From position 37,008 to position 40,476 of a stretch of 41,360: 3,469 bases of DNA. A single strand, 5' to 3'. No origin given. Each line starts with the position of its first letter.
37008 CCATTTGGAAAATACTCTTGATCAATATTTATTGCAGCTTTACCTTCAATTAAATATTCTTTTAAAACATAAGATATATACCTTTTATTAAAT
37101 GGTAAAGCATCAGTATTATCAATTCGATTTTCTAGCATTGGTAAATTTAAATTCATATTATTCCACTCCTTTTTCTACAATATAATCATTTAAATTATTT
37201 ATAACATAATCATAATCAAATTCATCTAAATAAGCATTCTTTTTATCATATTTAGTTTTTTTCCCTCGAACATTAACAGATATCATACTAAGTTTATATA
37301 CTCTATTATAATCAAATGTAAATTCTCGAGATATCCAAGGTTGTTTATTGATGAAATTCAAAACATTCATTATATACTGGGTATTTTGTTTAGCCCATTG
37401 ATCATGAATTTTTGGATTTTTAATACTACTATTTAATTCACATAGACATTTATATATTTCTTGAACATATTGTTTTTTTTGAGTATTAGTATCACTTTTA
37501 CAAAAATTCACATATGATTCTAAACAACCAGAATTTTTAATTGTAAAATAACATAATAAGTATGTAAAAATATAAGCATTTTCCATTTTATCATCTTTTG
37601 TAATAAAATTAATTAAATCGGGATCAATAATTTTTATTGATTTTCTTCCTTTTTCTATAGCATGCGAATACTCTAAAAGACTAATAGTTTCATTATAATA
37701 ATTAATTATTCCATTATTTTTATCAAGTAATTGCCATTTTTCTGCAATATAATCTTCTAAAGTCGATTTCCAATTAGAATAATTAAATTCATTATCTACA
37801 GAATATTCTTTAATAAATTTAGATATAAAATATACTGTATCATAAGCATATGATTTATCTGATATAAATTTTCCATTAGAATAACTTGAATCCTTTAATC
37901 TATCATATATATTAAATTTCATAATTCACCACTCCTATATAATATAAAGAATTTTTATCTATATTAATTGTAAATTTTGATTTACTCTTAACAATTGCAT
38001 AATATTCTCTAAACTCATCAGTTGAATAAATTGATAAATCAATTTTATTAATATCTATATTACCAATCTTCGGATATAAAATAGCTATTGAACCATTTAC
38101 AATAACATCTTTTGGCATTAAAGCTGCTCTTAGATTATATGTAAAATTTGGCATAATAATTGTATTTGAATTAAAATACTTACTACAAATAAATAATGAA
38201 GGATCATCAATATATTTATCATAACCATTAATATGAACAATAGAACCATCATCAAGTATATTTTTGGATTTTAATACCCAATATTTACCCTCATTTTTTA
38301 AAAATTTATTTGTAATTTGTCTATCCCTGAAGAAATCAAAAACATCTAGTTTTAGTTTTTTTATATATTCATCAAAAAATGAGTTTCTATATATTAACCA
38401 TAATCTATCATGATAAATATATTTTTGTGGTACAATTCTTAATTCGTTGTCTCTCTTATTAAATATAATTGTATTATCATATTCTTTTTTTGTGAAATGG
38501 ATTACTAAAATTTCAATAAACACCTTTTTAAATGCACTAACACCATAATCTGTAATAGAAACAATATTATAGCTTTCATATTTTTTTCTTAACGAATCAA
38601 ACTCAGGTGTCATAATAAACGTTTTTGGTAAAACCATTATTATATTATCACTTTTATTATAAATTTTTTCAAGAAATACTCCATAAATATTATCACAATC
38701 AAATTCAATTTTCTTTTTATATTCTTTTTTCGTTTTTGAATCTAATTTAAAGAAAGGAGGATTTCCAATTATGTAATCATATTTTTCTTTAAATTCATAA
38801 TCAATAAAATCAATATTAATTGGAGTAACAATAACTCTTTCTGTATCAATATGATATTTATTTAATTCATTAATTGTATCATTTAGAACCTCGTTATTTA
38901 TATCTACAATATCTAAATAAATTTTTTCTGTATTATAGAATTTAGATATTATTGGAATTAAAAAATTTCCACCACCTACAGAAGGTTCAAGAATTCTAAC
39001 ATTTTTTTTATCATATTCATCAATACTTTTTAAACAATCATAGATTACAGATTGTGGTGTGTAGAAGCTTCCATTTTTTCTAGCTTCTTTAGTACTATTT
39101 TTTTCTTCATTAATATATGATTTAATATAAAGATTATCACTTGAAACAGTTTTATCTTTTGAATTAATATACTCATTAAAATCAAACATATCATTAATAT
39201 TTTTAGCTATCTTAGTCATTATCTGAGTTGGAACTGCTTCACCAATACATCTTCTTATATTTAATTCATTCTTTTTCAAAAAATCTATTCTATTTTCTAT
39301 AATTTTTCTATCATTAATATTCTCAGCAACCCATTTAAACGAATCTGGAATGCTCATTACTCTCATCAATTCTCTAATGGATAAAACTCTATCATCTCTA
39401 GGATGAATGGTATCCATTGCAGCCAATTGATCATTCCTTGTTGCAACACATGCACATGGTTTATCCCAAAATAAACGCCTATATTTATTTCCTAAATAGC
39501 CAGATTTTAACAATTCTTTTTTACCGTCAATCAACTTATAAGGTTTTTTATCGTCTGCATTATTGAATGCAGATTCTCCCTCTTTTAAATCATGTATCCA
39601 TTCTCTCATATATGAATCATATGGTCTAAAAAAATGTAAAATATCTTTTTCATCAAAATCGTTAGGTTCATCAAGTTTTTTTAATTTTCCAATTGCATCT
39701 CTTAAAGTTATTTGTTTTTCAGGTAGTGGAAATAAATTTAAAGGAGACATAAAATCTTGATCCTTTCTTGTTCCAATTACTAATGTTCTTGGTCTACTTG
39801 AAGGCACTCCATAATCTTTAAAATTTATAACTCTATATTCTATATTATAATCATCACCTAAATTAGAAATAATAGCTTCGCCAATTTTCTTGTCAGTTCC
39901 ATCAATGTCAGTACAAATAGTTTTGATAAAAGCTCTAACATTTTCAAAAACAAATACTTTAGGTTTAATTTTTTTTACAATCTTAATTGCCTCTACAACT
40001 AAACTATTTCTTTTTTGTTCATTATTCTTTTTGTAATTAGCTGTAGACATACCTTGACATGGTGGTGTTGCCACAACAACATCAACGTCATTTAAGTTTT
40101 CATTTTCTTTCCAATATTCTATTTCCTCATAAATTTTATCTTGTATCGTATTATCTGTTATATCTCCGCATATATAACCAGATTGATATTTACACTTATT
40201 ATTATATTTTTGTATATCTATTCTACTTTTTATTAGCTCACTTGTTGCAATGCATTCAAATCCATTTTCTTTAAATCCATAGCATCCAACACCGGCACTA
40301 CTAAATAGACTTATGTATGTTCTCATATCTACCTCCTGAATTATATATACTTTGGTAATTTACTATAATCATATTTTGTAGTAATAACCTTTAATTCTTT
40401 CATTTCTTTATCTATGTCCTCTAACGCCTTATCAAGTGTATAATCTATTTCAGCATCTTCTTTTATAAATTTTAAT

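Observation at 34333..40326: Four-gene translationally coupled R-M operon: fused m5C+m6A methyltransferase, unknown protein, McrB-like GTPase, LlaJI-like nuclease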

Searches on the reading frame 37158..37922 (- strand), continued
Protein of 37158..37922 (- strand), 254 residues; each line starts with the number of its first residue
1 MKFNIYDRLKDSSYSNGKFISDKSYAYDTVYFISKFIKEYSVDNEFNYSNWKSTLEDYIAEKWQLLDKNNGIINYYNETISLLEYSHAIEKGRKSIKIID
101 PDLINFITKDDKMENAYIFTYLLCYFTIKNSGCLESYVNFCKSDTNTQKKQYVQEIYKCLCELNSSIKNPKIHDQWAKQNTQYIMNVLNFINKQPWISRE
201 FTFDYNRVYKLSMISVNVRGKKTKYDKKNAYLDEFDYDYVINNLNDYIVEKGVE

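Call 109: find_encoding_contigs(protein=P0018, flank=8000, max_places=2)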
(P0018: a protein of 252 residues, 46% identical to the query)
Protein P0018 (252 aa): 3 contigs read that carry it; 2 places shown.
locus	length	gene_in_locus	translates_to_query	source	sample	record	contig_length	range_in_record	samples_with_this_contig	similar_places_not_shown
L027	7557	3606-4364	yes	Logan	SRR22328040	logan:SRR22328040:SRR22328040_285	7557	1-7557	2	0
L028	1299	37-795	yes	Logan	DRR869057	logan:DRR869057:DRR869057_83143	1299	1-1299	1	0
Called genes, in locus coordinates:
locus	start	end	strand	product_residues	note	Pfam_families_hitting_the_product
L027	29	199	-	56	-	-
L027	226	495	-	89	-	-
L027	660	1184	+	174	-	PF01381:HTH_3, PF12844:HTH_19, PF13443:HTH_26, PF13560:HTH_31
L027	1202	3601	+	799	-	PF00145:DNA_methylase, PF07669:Eco57I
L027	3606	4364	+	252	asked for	-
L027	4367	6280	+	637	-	PF00004:AAA (faint), PF20720:nSTAND3 (weak), PF07728:AAA_5, PF28529:McrB_lid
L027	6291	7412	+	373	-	PF10117:McrBC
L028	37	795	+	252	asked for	-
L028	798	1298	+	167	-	?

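Call 110: find_encoding_contigs(protein=P0015, flank=8000, max_places=2)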
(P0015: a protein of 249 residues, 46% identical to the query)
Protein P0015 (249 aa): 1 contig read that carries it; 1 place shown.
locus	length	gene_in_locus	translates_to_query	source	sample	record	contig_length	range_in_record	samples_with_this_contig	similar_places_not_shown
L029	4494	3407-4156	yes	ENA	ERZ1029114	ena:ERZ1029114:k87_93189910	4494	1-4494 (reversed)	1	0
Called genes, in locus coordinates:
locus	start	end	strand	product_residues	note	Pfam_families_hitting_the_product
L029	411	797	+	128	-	-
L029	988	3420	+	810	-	PF00145:DNA_methylase, PF07669:Eco57I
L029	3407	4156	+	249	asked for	-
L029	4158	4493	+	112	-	?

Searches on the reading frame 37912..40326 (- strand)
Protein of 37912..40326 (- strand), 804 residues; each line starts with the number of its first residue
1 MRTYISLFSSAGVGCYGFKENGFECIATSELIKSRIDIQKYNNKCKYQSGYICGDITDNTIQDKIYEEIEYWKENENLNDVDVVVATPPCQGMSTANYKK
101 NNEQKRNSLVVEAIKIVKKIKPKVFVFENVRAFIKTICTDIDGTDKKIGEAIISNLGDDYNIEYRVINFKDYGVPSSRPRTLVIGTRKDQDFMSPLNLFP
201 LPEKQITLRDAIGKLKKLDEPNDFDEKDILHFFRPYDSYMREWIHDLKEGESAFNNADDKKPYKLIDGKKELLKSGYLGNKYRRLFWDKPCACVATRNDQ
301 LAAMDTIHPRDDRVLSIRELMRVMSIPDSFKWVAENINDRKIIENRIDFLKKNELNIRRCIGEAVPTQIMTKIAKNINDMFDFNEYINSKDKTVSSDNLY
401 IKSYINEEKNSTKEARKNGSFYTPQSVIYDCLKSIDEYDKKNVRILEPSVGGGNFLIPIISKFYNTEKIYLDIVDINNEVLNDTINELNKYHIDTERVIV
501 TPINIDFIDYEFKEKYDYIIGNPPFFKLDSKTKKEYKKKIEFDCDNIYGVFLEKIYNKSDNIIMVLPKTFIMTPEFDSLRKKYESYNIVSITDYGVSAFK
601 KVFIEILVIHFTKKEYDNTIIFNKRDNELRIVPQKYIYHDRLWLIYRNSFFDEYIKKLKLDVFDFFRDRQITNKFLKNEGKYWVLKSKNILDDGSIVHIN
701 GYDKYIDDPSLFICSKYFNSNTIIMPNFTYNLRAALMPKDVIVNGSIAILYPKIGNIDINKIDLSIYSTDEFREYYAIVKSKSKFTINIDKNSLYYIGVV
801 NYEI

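Call 3: search_protein_families(library=pfam, proteins=[window:37912-40326:-], max_evalue=0.01)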
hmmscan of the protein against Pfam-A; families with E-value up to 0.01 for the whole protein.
window:37912-40326:- (804 aa): 3 families
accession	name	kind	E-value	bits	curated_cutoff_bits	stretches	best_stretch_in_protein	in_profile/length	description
PF00145.23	DNA_methylase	-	6.7e-46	157.6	22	1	4-377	3-322/324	C-5 cytosine-specific DNA methylase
PF07669.17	Eco57I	-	5.2e-10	40.1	25.3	1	473-595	31-166/171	Eco57I restriction-modification methylase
PF02384.22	N6_Mtase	-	1.1e-06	28.6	20.4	1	409-532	16-143/311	N-6 DNA Methylase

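Call 4: search_protein_families(library=padloc, proteins=[window:37912-40326:-], max_evalue=0.01)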
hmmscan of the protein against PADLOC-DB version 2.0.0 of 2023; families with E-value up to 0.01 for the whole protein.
window:37912-40326:- (804 aa): 70 families (the best 25 are shown)
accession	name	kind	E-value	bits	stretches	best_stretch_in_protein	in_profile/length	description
PDLC03277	MTase_II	-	1.5e-168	560.6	1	3-801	8-820/823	Type II methyltransferase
PDLC03370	MTase_II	-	1.2e-128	427.4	1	2-378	5-380/387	Type II methyltransferase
PDLC03378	MTase_II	-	1.5e-61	206.6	1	3-390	4-339/344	Type II methyltransferase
PDLC03234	MTase_II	-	1.8e-56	190.1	1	2-382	5-367/375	Type II methyltransferase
PDLC03382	MTase_II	-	4.3e-56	188.9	1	377-800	16-443/445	Type II methyltransferase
PDLC03384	MTase_II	-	8.5e-52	174.2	1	5-377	7-375/377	Type II methyltransferase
PDLC00033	DruM2|DruM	-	2.3e-47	160.1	1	3-346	23-347/368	DNA cytosine methylase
PDLC03326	MTase_II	-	2.3e-44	150.2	1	3-347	6-360/412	Type II methyltransferase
PDLC03272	MTase_II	-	1.1e-41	141.4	1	3-389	76-398/407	Type II methyltransferase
PDLC03237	MTase_II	-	8.7e-39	131.1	2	2-199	794-982/1036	Type II methyltransferase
PDLC02650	DrmMII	-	7.1e-34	115.4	2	3-148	10-153/435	DrmMII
PDLC00030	DruM2|DruM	-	9.6e-32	108.6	1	5-384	9-367/380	DNA cytosine methylase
PDLC00026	DruM2|DruM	-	2.6e-29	100.8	1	4-345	7-300/336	DNA cytosine methylase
PDLC03355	MTase_II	-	2.5e-28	97.3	1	5-352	8-357/377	Type II methyltransferase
PDLC03279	MTase_II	-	1.8e-27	93.9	1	17-419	14-405/587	Type II methyltransferase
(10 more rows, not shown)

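Call 5: search_protein_families(library=ncbifam, proteins=[window:37912-40326:-], max_evalue=0.01)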
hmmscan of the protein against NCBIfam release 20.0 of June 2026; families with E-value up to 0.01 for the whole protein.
window:37912-40326:- (804 aa): 6 families
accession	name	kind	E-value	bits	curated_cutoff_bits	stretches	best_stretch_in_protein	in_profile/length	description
TIGR00675.1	dcm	superfamily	7e-35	121.2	100.65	1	4-377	1-329/329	DNA (cytosine-5-)-methyltransferase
NF007772.0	PRK10458.1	subfamily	1.3e-11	43.8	710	1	4-199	91-299/472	DNA cytosine methylase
NF033455.1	BREX_6_MTaseX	exception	1.3e-06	26.3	900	1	507-609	546-653/1319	BREX-6 system adenine-specific DNA-methyltransferase PglX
NF047853.1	tRm6a37MtseTrmN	equivalog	2.1e-05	24.4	350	1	444-608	46-210/244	tRNA(1)(Val) (adenine(37)-N(6))-methyltransferase TrmN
TIGR03533.1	L3_gln_methyl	equivalog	3.2e-05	23.4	229.7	1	439-529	119-203/284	50S ribosomal protein L3 N(5)-glutamine methyltransferase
TIGR03534.1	RF_mod_PrmC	equivalog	0.0019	17.7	199.1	1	432-533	81-174/253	peptide chain release factor N(5)-glutamine methyltransferase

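Call 60: find_homologous_proteins(query=window:37912-40326:-, max_evalue=1e-30)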
Query window:37912-40326:- (804 aa): 5521 proteins with E <= 1e-30 among 8000 candidates; the best 120 are listed.
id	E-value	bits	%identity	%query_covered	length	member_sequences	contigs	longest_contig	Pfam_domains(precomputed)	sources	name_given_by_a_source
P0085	0.0e+0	1816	100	100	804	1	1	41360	PF00145.24,PF02384.23,PF07669.18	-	-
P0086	0.0e+0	1664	90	100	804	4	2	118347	PF00145.24,PF02384.23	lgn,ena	-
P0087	0.0e+0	1639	90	100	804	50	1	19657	PF00145.24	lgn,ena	-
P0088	0.0e+0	1583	86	100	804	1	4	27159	PF00145.24,PF07669.18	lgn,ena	-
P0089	0.0e+0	1581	85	100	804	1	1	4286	PF00145.24,PF07669.18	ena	-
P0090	0.0e+0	1563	85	100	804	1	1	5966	PF00145.24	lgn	-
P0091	0.0e+0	1554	84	100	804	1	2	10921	PF00145.24,PF07669.18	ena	-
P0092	0.0e+0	1480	81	100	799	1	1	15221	PF05175.21,PF00145.24,PF07669.18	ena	-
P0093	0.0e+0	1436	78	100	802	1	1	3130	PF00145.24,PF02384.23,PF07669.18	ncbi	-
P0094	0.0e+0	1414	77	100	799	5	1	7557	PF00145.24,PF07669.18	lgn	-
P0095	0.0e+0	1397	77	100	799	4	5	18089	PF00145.24,PF07669.18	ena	-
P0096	0.0e+0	1358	75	100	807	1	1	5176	PF00145.24,PF07669.18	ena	-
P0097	0.0e+0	1358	75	100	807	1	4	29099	PF00145.24,PF07669.18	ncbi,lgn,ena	-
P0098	0.0e+0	1356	75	100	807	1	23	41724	PF00145.24,PF07669.18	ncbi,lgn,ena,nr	ncbi:MAG TPA: DNA (cytosine-5-)-methyltransferase [Candidatus Onthousia faecavium]|nr:DNA (cytosine-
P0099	0.0e+0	1356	75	100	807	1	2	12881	PF00145.24,PF07669.18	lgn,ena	-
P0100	0.0e+0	1355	75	100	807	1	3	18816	PF00145.24,PF07669.18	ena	-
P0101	0.0e+0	1354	75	100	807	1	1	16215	PF00145.24,PF07669.18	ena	-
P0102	0.0e+0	1354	75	100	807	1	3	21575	PF00145.24,PF07669.18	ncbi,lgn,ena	-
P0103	0.0e+0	1353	75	100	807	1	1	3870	PF00145.24,PF07669.18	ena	-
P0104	0.0e+0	1353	73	99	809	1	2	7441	PF00145.24,PF07669.18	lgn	-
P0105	0.0e+0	1352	75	100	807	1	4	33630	PF00145.24,PF07669.18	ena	-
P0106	0.0e+0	1351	75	100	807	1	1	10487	PF00145.24,PF07669.18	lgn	-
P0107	0.0e+0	1347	73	99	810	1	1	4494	PF00145.24,PF07669.18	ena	-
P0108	0.0e+0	1338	72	100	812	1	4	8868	PF00145.24,PF07669.18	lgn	-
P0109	0.0e+0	1326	71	99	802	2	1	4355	PF00145.24,PF02384.23,PF07669.18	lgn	-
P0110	0.0e+0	1308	72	100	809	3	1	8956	PF00145.24,PF07669.18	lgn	-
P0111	0.0e+0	1263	71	100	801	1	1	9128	PF00145.24,PF07669.18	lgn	-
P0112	0.0e+0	1229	68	99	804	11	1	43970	PF00145.24,PF02384.23,PF07669.18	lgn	-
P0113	0.0e+0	1208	65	99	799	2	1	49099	PF00145.24,PF02384.23,PF07669.18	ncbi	-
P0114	0.0e+0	1201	66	99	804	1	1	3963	PF00145.24,PF07669.18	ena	-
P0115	0.0e+0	1194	67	99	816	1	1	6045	PF05175.21,PF00145.24,PF07669.18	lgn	-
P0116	0.0e+0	1193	67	99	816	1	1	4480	PF05175.21,PF00145.24,PF07669.18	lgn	-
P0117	0.0e+0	1192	67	99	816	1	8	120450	PF05175.21,PF00145.24,PF07669.18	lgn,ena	-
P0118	0.0e+0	1192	67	99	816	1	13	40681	PF05175.21,PF00145.24,PF07669.18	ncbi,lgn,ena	-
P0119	0.0e+0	1191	67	99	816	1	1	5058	PF05175.21,PF00145.24,PF07669.18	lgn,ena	-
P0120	0.0e+0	1191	67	99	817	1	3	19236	PF05175.21,PF00145.24,PF07669.18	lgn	-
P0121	0.0e+0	1190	67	99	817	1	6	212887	PF05175.21,PF00145.24,PF07669.18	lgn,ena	-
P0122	0.0e+0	1190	67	99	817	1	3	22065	PF05175.21,PF00145.24,PF07669.18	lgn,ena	-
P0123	0.0e+0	1189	67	99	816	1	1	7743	PF05175.21,PF00145.24,PF07669.18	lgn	-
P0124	0.0e+0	1187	67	99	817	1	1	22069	PF05175.21,PF00145.24,PF07669.18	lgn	-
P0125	0.0e+0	1180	66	99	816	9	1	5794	PF05175.21,PF00145.24,PF07669.18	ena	-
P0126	0.0e+0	1174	66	99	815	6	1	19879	PF05175.21,PF00145.24,PF07669.18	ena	-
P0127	0.0e+0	1173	66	99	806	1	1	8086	PF00145.24,PF07669.18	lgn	-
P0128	0.0e+0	1172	66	99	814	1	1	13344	PF00145.24,PF07669.18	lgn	-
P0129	0.0e+0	1170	65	100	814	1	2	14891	PF05175.21,PF00145.24,PF07669.18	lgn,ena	-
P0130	0.0e+0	1170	66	99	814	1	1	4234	PF00145.24,PF07669.18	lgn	-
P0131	0.0e+0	1161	65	99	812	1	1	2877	PF05175.21,PF00145.24,PF07669.18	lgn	-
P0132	0.0e+0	1134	63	99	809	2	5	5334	PF05175.21,PF00145.24,PF07669.18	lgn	-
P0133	0.0e+0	1128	62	100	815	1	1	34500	PF05175.21,PF00145.24,PF07669.18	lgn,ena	-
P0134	0.0e+0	1126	63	99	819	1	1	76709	PF00145.24,PF07669.18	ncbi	-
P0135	0.0e+0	1090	73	80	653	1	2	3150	PF00145.24,PF07669.18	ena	-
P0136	0.0e+0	1035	61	100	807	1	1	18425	PF00145.24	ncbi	-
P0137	0.0e+0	1023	60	100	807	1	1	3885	PF00145.24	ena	-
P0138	0.0e+0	1020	60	99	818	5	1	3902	PF00145.24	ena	-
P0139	0.0e+0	1019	59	100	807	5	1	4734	PF05175.21,PF00145.24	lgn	-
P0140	0.0e+0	1018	59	100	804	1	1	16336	PF05175.21,PF00145.24,PF07669.18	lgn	-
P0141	0.0e+0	1014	66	87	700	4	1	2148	PF00145.24,PF07669.18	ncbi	ncbi:DNA cytosine methyltransferase, partial [Streptobacillus felis]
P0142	1.3e-298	1011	59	100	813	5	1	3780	PF05175.21,PF00145.24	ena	-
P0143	1.7e-298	1011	59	99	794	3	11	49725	PF00145.24,PF07669.18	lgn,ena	-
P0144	4.8e-298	1009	58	99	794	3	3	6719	PF00145.24,PF02384.23,PF07669.18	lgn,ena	-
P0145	2.0e-296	1004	59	100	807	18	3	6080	PF00145.24,PF02384.23,PF07669.18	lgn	-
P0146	4.7e-296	1003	59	99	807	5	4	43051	PF00145.24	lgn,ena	-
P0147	3.2e-295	1000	60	100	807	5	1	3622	PF00145.24,PF07669.18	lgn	-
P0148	7.0e-295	999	60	100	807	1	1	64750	PF00145.24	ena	-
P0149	1.0e-294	998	59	100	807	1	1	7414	PF05175.21,PF00145.24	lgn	-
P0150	9.2e-293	992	58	99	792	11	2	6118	PF00145.24,PF07669.18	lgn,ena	-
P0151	6.1e-292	989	73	76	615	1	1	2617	PF00145.24,PF07669.18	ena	-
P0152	1.9e-291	987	58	99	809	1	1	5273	PF00145.24,PF07669.18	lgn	-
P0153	5.0e-287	973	56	99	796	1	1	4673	PF00145.24,PF02384.23,PF07669.18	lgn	-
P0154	3.4e-285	967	57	99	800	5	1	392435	PF00145.24,PF07669.18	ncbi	-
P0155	3.4e-285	967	57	99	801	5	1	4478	PF00145.24,PF07669.18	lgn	-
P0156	5.4e-285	966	58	99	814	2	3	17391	PF00145.24,PF07669.18,PF01170.25,PF09445.17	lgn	-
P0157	4.2e-284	963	57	99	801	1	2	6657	PF00145.24,PF07669.18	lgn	-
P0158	2.0e-283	961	56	99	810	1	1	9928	PF00145.24,PF02384.23,PF07669.18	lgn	-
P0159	4.8e-283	960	58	99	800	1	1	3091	PF00145.24,PF07669.18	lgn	-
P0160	7.5e-283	959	57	99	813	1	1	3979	PF13847.13,PF00145.24,PF07669.18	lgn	-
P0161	2.0e-282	957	56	100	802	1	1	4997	PF00145.24,PF02384.23,PF07669.18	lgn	-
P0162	2.2e-282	957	56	99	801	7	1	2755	PF00145.24,PF07669.18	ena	-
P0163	2.7e-282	957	54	99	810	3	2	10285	PF05175.21,PF00145.24,PF02384.23,PF07669.18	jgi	-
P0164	2.8e-282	957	56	99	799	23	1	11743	PF00145.24,PF02384.23,PF03602.22,PF07669.18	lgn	-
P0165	4.8e-281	953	56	99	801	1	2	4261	PF00145.24,PF07669.18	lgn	-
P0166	6.4e-281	953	56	99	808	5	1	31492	PF00145.24,PF02384.23,PF03602.22,PF07669.18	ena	-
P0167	9.7e-281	952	56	99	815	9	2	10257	PF05175.21,PF00145.24,PF02384.23,PF07669.18,PF01170.25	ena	-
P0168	2.8e-280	950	55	99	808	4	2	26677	PF00145.24,PF02384.23,PF07669.18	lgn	-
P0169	3.5e-280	950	56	100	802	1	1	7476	PF00145.24,PF02384.23,PF07669.18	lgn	-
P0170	3.8e-280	950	55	99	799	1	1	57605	PF13847.13,PF05175.21,PF00145.24,PF02384.23,PF13649.13,PF07669.18,PF08242.19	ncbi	-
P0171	1.6e-279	948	55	100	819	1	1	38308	PF00145.24,PF02384.23,PF07669.18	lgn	-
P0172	1.8e-279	948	53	99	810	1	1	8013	PF05175.21,PF00145.24,PF02384.23,PF07669.18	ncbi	-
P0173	2.1e-279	947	54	99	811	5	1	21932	PF00145.24,PF02384.23,PF07669.18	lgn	-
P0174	2.9e-279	947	54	99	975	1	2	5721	PF00145.24,PF02384.23,PF07669.18,PF01170.25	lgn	-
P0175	2.9e-279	947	55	99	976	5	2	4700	PF00145.24,PF02384.23,PF07669.18,PF01170.25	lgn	-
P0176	2.9e-279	947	55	99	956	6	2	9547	PF00145.24,PF02384.23,PF07669.18,PF01170.25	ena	-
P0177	3.8e-279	947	56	99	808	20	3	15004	PF00145.24,PF02384.23,PF07669.18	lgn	-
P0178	1.1e-278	945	55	100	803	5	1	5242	PF00145.24,PF02384.23,PF07669.18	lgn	-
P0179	5.0e-278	943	53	99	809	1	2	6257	PF05175.21,PF00145.24,PF02384.23,PF07669.18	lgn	-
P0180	6.6e-278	943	55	99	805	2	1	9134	PF00145.24,PF02384.23,PF07669.18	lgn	-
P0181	7.0e-278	942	54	99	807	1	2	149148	PF00145.24,PF02384.23,PF07669.18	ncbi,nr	ncbi:MAG: Modification methylase HaeIII [Firmicutes bacterium ADurb.Bin193]|nr:MAG: Modification met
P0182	8.0e-278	942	55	99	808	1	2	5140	PF05175.21,PF00145.24,PF02384.23,PF07669.18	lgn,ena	-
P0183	9.1e-278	942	54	99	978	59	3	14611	PF00145.24,PF02384.23,PF07669.18,PF01170.25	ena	-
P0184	1.9e-277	941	55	99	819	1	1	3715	PF00145.24,PF02384.23,PF07669.18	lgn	-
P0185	3.9e-277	940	55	99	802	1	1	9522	PF00145.24,PF02384.23,PF07669.18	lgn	-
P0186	5.3e-277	940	56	99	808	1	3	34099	PF00145.24,PF02384.23,PF07669.18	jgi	-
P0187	6.0e-277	939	55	99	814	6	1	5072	PF00145.24,PF07669.18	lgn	-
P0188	6.5e-277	939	55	99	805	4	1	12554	PF00145.24,PF02384.23,PF07669.18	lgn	-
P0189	7.5e-277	939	54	99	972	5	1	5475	PF00145.24,PF02384.23,PF07669.18,PF01170.25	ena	-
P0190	1.2e-276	938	54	99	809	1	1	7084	PF05175.21,PF00145.24,PF02384.23,PF07669.18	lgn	-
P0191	1.3e-276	938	55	99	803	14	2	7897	PF00145.24,PF07669.18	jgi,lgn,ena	-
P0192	1.5e-276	938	57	99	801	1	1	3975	PF00145.24,PF07669.18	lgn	-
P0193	1.8e-276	938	54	100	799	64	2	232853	PF00145.24,PF02384.23,PF07669.18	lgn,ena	-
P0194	2.9e-276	937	56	99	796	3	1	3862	PF00145.24,PF07669.18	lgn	-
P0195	3.9e-276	937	56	99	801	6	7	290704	PF00145.24,PF07669.18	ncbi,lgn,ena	-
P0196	4.9e-276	936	54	99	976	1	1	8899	PF00145.24,PF02384.23,PF07669.18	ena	-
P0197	1.0e-275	935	53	99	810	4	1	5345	PF00145.24,PF02384.23,PF07669.18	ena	-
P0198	1.5e-275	935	53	100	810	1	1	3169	PF05175.21,PF00145.24,PF02384.23,PF07669.18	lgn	-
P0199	1.7e-275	935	52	100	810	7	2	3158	PF05175.21,PF00145.24,PF02384.23,PF07669.18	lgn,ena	-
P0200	1.8e-275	934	55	99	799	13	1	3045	PF00145.24,PF02384.23,PF07669.18,PF09445.17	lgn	-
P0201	2.0e-275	934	54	99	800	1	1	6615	PF00145.24,PF02384.23,PF07669.18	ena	-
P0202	2.3e-275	934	54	99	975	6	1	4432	PF00145.24,PF02384.23,PF07669.18,PF01170.25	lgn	-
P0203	4.2e-275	933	53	99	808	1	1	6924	PF05175.21,PF00145.24,PF02384.23,PF07669.18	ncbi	-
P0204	4.9e-275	933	53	99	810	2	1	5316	PF00145.24,PF02384.23,PF07669.18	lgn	-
